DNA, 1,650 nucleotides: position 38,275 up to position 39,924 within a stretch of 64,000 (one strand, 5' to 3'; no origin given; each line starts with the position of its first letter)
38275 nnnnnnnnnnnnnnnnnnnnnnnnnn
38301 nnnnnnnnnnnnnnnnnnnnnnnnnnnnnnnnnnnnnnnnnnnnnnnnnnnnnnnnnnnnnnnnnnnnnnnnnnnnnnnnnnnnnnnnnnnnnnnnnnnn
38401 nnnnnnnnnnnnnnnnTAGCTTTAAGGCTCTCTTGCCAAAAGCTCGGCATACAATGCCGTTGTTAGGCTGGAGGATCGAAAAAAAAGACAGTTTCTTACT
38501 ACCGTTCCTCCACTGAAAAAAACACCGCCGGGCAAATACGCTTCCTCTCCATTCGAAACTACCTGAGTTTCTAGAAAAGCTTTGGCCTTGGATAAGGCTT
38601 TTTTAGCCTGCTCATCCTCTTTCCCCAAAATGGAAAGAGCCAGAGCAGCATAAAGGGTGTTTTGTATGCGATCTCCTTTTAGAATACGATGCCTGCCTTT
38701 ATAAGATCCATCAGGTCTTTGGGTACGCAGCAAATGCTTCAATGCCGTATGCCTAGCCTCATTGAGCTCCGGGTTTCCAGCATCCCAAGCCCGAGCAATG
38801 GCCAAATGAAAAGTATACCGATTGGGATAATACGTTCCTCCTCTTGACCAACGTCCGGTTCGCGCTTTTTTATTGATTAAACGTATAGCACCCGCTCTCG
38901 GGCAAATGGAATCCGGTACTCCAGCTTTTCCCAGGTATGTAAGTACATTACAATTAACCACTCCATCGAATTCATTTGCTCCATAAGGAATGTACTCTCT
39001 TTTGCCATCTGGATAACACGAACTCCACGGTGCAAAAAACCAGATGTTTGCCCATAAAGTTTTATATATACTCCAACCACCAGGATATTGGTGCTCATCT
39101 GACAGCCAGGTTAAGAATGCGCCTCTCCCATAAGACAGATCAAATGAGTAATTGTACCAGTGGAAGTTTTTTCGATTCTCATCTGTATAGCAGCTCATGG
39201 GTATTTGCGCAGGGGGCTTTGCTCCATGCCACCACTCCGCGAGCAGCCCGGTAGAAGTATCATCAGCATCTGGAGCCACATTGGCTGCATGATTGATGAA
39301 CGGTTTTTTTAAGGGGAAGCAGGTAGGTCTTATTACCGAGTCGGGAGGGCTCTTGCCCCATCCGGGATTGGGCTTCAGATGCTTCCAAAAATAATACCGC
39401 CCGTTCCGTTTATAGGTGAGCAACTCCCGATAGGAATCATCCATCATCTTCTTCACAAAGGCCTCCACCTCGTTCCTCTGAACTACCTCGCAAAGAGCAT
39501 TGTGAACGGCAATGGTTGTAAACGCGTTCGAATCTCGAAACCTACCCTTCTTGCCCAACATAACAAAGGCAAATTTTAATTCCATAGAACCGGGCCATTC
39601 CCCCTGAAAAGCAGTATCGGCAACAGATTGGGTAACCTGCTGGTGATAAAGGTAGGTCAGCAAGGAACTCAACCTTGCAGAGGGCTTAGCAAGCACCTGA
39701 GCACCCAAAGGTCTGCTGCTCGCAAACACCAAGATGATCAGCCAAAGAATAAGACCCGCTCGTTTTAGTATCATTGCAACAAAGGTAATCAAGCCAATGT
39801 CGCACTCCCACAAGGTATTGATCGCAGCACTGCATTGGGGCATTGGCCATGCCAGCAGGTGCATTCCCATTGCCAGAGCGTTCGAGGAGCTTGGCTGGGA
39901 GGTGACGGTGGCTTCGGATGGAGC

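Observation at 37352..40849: Secreted module: BNR/Asp-box propeller, secreted QW-repeat protein with DADDTS (DxDD[TS]) class-II-terpene-cyclase-like motif, and MurG-like glycosyltransferase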

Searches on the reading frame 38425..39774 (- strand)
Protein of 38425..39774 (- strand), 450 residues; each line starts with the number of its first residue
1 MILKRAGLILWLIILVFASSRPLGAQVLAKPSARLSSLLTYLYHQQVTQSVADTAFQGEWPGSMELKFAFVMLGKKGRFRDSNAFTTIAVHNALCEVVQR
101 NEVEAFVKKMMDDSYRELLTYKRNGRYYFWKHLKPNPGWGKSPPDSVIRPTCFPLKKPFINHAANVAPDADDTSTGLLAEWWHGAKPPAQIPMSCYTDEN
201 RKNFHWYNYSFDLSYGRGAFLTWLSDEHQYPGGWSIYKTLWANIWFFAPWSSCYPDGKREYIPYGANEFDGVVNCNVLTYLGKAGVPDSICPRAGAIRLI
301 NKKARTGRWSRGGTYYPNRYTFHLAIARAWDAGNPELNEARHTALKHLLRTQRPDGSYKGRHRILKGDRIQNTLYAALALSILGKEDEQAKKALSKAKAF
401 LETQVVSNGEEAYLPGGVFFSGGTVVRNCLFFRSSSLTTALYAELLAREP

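Call 3: search_protein_families(library=pfam, proteins=[window:38425-39774:-], max_evalue=1)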
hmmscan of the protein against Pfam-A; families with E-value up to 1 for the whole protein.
seq(450 aa): 3 families
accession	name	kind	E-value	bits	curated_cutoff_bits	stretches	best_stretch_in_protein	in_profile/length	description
PF07678.20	TED_complement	-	0.0048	16.5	22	1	342-413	117-198/312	A-macroglobulin TED domain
PF13249.12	SQHop_cyclase_N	-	0.019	14.6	26.2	1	338-402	44-104/291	Squalene-hopene cyclase N-terminal domain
PF13243.12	SQHop_cyclase_C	-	0.029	13.9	26.1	1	334-405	154-220/319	Squalene-hopene cyclase C-terminal domain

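Call 4: search_protein_families(library=ncbifam, proteins=[window:38425-39774:-], max_evalue=1)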
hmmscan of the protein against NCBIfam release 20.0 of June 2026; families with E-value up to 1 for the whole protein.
seq(450 aa): 3 families
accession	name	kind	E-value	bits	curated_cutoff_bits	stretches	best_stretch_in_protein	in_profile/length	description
TIGR01787.1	squalene_cyclas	subfamily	0.0035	16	322.7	1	328-404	448-520/622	squalene/oxidosqualene cyclases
TIGR03463.1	osq_cycl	subfamily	0.024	12.9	851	1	336-409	474-542/634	2,3-oxidosqualene cyclase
NF009412.0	PRK12773.1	equivalog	0.1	10.7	886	1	100-132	43-75/649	flagellar biosynthesis protein FlhB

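Call 5: find_homologous_proteins(query=window:38425-39774:-)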
Query seq(450 aa) (450 aa): 141 proteins with E <= 0.001 among 8000 candidates; the best 120 are listed.
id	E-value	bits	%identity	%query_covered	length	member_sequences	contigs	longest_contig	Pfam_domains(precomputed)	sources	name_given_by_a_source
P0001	0.0e+0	1063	100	100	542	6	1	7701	-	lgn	-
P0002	2.8e-268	908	84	100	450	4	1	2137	-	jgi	-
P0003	5.9e-98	347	41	97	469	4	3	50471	-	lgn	-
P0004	3.0e-97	344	42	97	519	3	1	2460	-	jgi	jgi:hypothetical protein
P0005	3.7e-97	344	42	98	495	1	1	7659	-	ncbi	-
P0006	1.7e-95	338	40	97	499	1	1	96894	-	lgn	-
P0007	2.1e-95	338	41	97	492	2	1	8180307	-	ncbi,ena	-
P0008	2.6e-95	338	41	91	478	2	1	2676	-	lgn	-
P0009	2.8e-95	338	42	97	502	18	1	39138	-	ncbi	-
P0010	1.1e-94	336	41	95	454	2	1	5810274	-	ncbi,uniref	ncbi:hypothetical protein [Emticicia sp. SJ17W-69]|uniref:hypothetical protein n=1 Tax=Emticicia sp.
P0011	2.1e-94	335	41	96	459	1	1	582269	-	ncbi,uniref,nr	ncbi:hypothetical protein [Emticicia sp. BO119]|uniref:hypothetical protein n=1 Tax=Emticicia sp. BO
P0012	4.8e-94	334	41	98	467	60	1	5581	-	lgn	-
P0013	5.6e-94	333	40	98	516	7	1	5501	-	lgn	-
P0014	1.5e-93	332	40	97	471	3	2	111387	-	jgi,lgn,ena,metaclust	metaclust:\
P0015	1.5e-93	332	42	90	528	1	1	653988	-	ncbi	ncbi:MAG: hypothetical protein U0X91_05750 [Spirosomataceae bacterium]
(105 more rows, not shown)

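Call 8: search_solved_structures(query=A1, max_evalue=10, show_alignments=3)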
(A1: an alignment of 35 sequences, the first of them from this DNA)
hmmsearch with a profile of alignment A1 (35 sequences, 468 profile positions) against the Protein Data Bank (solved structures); distinct sequences matched with E-value up to 10: 19.
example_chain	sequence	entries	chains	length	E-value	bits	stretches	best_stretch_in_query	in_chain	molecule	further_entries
6vpt_A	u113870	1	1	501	0.0016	20.2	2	282-436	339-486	Cyclase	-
9mhs_B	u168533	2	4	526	0.043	15.5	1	277-359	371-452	Drimenol Synthase | Haloacid dehalogenase superfamily, subfamily IA, variant 3 with third motif having DD or E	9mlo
9m7d_A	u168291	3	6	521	0.069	14.8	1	277-359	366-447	Haloacid dehalogenase superfamily, subfamily IA, variant 3 with third motif having DD or E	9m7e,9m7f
1gsz_A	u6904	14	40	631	0.098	14.3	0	282-412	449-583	SQUALENE--HOPENE CYCLASE | SQUALENE-HOPENE CYCLASE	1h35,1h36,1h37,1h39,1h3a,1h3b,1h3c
3sqc_A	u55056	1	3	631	0.11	14.2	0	282-412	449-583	SQUALENE--HOPENE CYCLASE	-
2sqc_A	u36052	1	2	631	0.11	14.2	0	282-412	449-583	SQUALENE-HOPENE CYCLASE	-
22ty_A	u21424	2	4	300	0.24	13.1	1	275-341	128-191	AstC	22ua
2p22_A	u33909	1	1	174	0.26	12.9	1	345-415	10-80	Suppressor protein STP22 of temperature-sensitive alpha-factor receptor and arginine perme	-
9jgp_A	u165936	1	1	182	0.42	12.3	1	137-199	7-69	Ferritin heavy chain, N-terminally processed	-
7xr7_A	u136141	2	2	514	0.51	12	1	299-416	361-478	SQHop_cyclase_C domain-containing protein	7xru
7xq4_A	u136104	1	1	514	0.51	12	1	299-416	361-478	SQHop_cyclase_C domain-containing protein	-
7xqz_A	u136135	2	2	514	0.52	11.9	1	299-416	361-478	SQHop_cyclase_C domain-containing protein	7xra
2gk1_A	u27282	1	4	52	0.55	11.9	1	322-352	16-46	Beta-hexosaminidase subunit alpha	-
8zg1_A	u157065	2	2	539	0.56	11.8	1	299-416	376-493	Squalene cyclase C-terminal domain-containing protein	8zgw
8zg0_A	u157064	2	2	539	0.56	11.8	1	299-416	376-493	Squalene cyclase C-terminal domain-containing protein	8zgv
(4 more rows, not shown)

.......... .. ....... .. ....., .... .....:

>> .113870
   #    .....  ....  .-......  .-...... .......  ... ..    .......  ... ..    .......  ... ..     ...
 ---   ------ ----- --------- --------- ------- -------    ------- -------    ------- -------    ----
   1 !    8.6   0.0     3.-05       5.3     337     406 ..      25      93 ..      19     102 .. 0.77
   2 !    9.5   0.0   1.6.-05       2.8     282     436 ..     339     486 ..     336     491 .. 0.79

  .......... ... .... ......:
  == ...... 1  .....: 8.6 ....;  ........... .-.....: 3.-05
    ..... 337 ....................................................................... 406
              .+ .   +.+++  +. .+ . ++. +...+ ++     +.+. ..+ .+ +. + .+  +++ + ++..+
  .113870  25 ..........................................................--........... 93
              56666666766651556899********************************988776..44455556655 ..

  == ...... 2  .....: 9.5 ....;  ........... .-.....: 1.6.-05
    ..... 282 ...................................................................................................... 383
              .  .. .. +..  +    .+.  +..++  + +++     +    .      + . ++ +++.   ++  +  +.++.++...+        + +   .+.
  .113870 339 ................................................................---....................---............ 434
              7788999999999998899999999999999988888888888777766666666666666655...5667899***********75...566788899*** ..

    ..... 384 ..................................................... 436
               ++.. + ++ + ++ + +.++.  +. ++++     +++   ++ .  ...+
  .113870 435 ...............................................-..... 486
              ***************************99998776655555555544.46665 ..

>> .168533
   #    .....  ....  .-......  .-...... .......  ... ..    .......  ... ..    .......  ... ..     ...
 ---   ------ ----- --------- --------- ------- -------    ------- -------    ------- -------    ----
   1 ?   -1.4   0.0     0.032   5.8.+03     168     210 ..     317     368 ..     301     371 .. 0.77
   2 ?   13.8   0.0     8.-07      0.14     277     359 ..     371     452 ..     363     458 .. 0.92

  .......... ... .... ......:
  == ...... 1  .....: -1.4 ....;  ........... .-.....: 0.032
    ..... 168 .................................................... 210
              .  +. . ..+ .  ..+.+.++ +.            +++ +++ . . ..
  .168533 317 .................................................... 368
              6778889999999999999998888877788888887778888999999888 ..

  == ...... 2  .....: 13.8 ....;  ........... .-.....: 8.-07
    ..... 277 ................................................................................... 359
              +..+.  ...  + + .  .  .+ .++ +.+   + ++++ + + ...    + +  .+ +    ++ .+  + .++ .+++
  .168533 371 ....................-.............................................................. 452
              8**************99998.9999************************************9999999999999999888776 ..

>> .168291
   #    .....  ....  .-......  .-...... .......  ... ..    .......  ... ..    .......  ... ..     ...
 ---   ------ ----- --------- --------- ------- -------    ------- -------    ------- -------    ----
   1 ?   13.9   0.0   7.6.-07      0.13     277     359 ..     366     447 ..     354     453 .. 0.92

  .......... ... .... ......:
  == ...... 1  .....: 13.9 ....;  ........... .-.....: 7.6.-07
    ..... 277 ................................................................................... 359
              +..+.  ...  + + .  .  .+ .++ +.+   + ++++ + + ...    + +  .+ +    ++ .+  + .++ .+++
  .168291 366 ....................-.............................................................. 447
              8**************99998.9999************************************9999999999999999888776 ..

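Call 11: find_related_loci(query=A1, collection=genome_contigs, flank=6000)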
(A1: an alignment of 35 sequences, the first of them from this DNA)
Query A1 (450 aa) in genome_contigs; peptide patterns used: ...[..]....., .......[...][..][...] (x = any residue, [..] = any of these).
158 stretches matched a pattern; 117 encode a relative of the query (tblastn E <= 1e-3); the best 80 are kept; 80 distinct loci.
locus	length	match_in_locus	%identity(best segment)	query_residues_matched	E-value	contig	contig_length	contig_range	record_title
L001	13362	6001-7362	42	11-448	3e-101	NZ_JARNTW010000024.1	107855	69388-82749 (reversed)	Runella sp. MFBS21 spades_K_17_127_24, whole genome shotgun sequence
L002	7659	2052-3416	42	6-448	3e-100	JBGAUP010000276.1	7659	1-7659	MAG: Runella sp. isolate MAG_MBR_H10.85 MBRH10-85_opera_contig_26813, whole genome shotgun sequence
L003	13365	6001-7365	41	12-448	2e-99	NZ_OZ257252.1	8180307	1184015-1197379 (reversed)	MAG: Runella sp. isolate 36c231c8-18b0-4227-8474-b548aa5d6567 chromosome 1, complete sequence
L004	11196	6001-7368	40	12-448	1e-95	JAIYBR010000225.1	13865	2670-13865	MAG: Flavobacteriales bacterium isolate E1_MAG_00053 pond_E1_MAG_00053_000000000304, whole genome shotgun sequence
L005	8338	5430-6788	40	10-448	8e-96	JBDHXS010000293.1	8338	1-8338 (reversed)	MAG: Runella sp. isolate AS-MICRO-OLR.172 NODE_41566_length_8338_cov_3.605574, whole genome shotgun sequence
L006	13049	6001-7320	40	12-441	2e-95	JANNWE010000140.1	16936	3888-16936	MAG: Cytophagaceae bacterium isolate VAR_34_metabat_410 VAR_34_k141_1366537, whole genome shotgun sequence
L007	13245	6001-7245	42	39-443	6e-95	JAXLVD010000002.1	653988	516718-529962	MAG: Spirosomataceae bacterium isolate STL-BAC47 C2.191.fa-2, whole genome shotgun sequence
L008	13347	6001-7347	40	2-441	7e-95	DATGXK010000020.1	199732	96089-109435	MAG TPA_asm: Leadbetterella sp. isolate SMAG_U10607 k141_405242, whole genome shotgun sequence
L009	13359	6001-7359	40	2-443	8e-95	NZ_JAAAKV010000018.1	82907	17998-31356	Emticicia sp. CRIBPO CRIBPO_18, whole genome shotgun sequence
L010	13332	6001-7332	39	10-443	1e-94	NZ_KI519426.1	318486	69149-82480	Runella limosa DSM 17973 K339DRAFT_scaffold00008.8, whole genome shotgun sequence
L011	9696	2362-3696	40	2-441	3e-94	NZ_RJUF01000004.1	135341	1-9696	Lacihabitans soyangensis strain KCTC23259 jcf7180000036278, whole genome shotgun sequence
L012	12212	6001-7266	42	33-443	2e-93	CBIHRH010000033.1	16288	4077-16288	MAG TPA_asm: uncultured Emticicia sp. isolate SRR18156189_concoct_30 genome assembly, contig: ERZ27336846.520, whole gen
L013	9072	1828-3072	41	35-441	1e-93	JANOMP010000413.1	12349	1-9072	MAG: Cytophagaceae bacterium isolate VAR_45_concoct_34 VAR_45_k141_903013, whole genome shotgun sequence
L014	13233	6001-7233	41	39-441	1e-93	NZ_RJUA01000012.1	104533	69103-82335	Lacihabitans sp. LS3-19 jcf7180000023177, whole genome shotgun sequence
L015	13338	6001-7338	38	8-443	3e-93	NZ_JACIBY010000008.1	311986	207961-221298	Runella defluvii strain DSM 17976 Ga0373287_08, whole genome shotgun sequence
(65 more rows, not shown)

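Call 13: predict_structure(alignment_id=A1)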
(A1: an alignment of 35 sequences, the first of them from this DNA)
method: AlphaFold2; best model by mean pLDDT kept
length: 450 residues; sequences in the alignment: 35
mean_pLDDT: 87.8   pTM: 0.88
mean pLDDT of the five models: 87.8, 87.8, 87.0, 85.8, 85.5
residues with pLDDT >= 90: 263; 70-90: 150; 50-70: 36; < 50: 1
segments of 3 or more residues with pLDDT < 50: none
pLDDT, mean of each block of 10 residues (from residue 1): 81 81 62 94 97 94 87 84 94 96 93 97 95 85 87 76 89 97 94 92 72 79 83 72 78 81 79 96 96 95 89 78 97 97 97 93 71 96 95 97 96 87 66 94 90
secondary structure, 60 per line:
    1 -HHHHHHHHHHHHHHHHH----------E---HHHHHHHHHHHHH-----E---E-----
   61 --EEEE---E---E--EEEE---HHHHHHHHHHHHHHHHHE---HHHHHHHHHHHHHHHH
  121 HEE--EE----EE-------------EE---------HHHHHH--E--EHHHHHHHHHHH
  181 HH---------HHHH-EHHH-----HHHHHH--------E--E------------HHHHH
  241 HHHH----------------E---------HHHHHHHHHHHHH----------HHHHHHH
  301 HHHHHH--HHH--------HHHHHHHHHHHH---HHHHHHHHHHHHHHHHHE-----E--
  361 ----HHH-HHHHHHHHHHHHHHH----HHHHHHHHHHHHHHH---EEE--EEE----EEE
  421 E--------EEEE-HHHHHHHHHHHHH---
elements in order: H2-18 H33-45 E63-66 E77-80 H84-100 H105-121 H158-163 H170-182 H192-195 H206-211 H236-244 H271-283 H294-306 H320-331 H335-351 H369-383 H388-402 E406-408 E411-413 E418-421 E430-433 H435-447

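Call 30: fold_search(model_id=the predicted structure, library=pdb)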
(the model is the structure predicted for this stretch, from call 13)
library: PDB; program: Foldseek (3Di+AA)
matches with E <= 10: 347; with E <= 0.001: 34
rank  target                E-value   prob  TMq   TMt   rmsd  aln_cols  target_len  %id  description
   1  9m7d_B                1.3e-06  1.00  0.52  0.47   5.4       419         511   14  Crystal structure of AsDMS D333N mutant (released 2025-09-10)
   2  9mlo_B                1.3e-06  1.00  0.51  0.47   5.4       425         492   14  Drimenol Synthase - Farnesyl Thiol Complex (released 2025-07-16)
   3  9m7f_A                1.3e-06  1.00  0.53  0.47   5.3       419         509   14  Crystal structure of AsDMS D333N mutant in complex with farnesyl pyrophosphate (released 2025-09-10)
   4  9m7d_A                1.9e-06  1.00  0.52  0.46   5.3       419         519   15  Crystal structure of AsDMS D333N mutant (released 2025-09-10)
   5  9m7f_B                2.0e-06  1.00  0.53  0.47   5.0       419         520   14  Crystal structure of AsDMS D333N mutant in complex with farnesyl pyrophosphate (released 2025-09-10)
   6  9m7e_A                3.4e-06  1.00  0.51  0.45   5.5       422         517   16  Crystal structure of AsDMS D333N mutant in complex with drimenyl phosphate (released 2025-09-10)
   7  9mhs_A                4.0e-06  1.00  0.51  0.48   5.4       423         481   15  Drimenol synthase (released 2025-07-16)
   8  6sbg                  4.2e-06  1.00  0.47  0.60   8.8       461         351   12  Structure of type II terpene cyclase MstE_R337A from Scytonema in complex with geranylgeranyl dihydroxybenzoate (substra (released 2020-07-15)
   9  9mlo_A                4.4e-06  1.00  0.52  0.47   6.0       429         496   14  Drimenol Synthase - Farnesyl Thiol Complex (released 2025-07-16)
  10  9m7e_B                5.8e-06  1.00  0.50  0.45   5.6       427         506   14  Crystal structure of AsDMS D333N mutant in complex with drimenyl phosphate (released 2025-09-10)
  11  8pak_A                6.7e-06  1.00  0.52  0.65   6.6       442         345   17  Crystal Structure of a Squalene-Hopene Cyclase from Cystobacter fuscus (released 2024-06-26)
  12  8zg5                  1.0e-05  1.00  0.44  0.42   9.7       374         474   17  Drimenyl diphosphate synthase SsDMS_Y505I&D303A from Streptomyces showdoensis (Apo) (released 2025-05-21)
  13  6sbb_B                1.1e-05  1.00  0.48  0.62   8.2       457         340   13  Structure of type II terpene cyclase MstE from Scytonema (apo) (released 2020-07-15)
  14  6sbc                  1.2e-05  1.00  0.48  0.60   8.6       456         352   13  Structure of type II terpene cyclase MstE from Scytonema in complex with farnesyl dihydroxybenzoate (released 2020-07-15)
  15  6sbf                  1.4e-05  1.00  0.47  0.60   9.1       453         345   14  Structure of type II terpene cyclase MstE_Y157F from Scytonema (apo) (released 2020-07-15)
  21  6ij1                  3.1e-05  1.00  0.50  0.65   6.9       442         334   13  Crystal structure of a protein from Actinoplanes (released 2019-09-11)
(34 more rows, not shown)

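Call 35: search_protein_representatives(alignment_id=A1)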
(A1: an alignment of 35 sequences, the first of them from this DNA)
Query: 35 sequences, 468 profile positions. Proteins with E-value up to 0.001 (for the whole library): 681; up to 1e-10: 318; up to 1e-30: 159. The best 150 are listed.
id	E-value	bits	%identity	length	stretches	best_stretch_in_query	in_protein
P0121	1.6e-187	640.2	-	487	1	8-466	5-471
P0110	7.5e-187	637.9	-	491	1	6-465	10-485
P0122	7.1e-181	618.2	-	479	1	8-466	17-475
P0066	2.6e-179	613.0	-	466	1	3-465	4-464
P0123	2.0e-173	593.7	-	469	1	8-461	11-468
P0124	6.8e-169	578.7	-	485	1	13-465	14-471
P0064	4.3e-165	566.2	-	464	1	3-465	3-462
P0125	6.3e-165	565.6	-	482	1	5-462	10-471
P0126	2.1e-162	557.3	-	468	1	6-461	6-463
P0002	1.2e-161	554.8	-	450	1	6-456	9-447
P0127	3.2e-154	530.3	-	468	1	3-462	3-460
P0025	2.6e-151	520.8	-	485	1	6-461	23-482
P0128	7.1e-150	516.0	-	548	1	42-465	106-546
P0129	4.6e-141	487.0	-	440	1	33-461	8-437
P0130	1.5e-133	462.2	-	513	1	10-466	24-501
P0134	3.2e-129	447.9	-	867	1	23-460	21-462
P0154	1.4e-105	370.0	-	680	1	18-466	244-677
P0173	2.2e-92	326.5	-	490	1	7-464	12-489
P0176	2.2e-91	323.1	-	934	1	26-465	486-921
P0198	5.2e-64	232.9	-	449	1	3-465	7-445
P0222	2.4e-43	164.7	-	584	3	264-461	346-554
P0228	5.0e-41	157.1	-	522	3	260-461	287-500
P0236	2.9e-38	148.0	-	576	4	261-459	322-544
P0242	6.9e-37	143.5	-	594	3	262-462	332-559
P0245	9.5e-37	143.0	-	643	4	262-361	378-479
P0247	2.4e-36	141.7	-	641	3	265-461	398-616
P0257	3.8e-34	134.4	-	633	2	165-465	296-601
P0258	4.6e-34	134.1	-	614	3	168-358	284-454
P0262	1.6e-33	132.4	-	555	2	168-459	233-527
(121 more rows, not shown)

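Call 36: search_protein_families(library=pfam, proteins=[P0257, P0258, P0262, P0236, P0245, P0222, P0228, P0134, P0176, P0154], max_evalue=0.01)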
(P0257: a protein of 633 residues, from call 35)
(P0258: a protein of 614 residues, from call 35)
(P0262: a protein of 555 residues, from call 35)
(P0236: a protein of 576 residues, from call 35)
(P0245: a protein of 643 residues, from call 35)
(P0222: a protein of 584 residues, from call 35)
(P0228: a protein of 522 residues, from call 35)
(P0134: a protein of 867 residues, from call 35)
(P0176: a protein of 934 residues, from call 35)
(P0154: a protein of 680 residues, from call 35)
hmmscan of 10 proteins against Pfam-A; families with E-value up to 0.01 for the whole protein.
P0257 (633 aa): 0 families

P0258 (614 aa): 0 families

P0262 (555 aa): 0 families

P0236 (576 aa): 0 families

P0245 (643 aa): 0 families

P0222 (584 aa): 0 families

P0228 (522 aa): 0 families

P0134 (867 aa): 1 family
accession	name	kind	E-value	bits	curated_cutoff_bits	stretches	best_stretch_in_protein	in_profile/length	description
PF13243.12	SQHop_cyclase_C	-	0.00072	19.1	26.1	1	288-421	142-283/319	Squalene-hopene cyclase C-terminal domain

P0176 (934 aa): 0 families

P0154 (680 aa): 0 families
